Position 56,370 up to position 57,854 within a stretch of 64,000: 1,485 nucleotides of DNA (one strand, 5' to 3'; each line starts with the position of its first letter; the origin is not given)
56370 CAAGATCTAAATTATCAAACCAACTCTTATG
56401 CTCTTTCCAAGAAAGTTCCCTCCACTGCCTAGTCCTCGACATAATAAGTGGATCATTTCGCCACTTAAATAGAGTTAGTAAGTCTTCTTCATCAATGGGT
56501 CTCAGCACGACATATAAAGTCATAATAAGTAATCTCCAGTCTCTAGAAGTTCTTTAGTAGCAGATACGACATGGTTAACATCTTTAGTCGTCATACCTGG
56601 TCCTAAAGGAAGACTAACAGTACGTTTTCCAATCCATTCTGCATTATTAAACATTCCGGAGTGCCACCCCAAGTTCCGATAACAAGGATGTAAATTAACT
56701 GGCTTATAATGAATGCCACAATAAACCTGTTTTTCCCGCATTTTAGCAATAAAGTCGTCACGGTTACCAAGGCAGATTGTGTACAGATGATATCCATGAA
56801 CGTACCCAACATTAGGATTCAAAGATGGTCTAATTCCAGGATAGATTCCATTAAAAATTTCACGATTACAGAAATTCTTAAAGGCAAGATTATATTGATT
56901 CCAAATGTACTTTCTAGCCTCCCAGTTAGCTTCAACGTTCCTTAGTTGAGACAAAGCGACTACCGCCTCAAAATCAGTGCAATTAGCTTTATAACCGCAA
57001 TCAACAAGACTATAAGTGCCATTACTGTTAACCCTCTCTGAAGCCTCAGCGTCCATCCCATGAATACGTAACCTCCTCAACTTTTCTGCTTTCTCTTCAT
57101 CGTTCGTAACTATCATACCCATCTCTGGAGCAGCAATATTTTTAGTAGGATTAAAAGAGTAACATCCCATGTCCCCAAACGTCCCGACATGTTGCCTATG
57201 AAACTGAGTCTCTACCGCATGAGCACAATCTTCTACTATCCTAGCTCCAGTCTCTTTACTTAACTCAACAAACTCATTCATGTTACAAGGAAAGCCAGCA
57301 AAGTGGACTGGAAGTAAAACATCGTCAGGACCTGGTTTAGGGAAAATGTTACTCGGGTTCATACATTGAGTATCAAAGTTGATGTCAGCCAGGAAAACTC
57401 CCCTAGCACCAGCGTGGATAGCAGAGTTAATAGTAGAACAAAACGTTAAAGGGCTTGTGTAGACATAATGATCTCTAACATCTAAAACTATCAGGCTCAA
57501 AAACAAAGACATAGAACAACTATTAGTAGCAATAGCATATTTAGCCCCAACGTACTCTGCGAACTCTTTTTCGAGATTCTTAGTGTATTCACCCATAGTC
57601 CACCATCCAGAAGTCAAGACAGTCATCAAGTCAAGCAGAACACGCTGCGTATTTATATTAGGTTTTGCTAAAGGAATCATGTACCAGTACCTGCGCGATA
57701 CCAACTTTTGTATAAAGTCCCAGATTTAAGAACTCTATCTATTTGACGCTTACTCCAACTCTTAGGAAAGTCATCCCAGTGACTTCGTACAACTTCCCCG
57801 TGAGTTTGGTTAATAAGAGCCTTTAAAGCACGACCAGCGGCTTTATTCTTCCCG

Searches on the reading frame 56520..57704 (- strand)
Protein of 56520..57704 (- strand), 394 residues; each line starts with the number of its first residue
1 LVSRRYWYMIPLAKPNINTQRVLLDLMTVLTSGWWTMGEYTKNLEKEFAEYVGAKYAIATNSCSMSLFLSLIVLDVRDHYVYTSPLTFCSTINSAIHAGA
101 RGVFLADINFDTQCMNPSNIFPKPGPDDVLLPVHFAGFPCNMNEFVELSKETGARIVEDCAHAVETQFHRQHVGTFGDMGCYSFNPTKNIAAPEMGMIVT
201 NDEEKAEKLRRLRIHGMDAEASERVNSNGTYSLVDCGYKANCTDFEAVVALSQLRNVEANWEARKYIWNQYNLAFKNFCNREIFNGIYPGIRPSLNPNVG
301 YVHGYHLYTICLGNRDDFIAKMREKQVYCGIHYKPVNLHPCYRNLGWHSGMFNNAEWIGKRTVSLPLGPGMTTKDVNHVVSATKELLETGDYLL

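Call 17: search_protein_families(library=phrogs, proteins=[window:56520-57704:-], max_evalue=0.001)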
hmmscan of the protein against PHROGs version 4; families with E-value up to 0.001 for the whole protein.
window:56520-57704:- (394 aa): 1 family
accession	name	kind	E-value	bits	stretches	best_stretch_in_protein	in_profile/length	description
phrog_3139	-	other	5.1e-40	138.6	1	25-277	23-281/387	aminotransferase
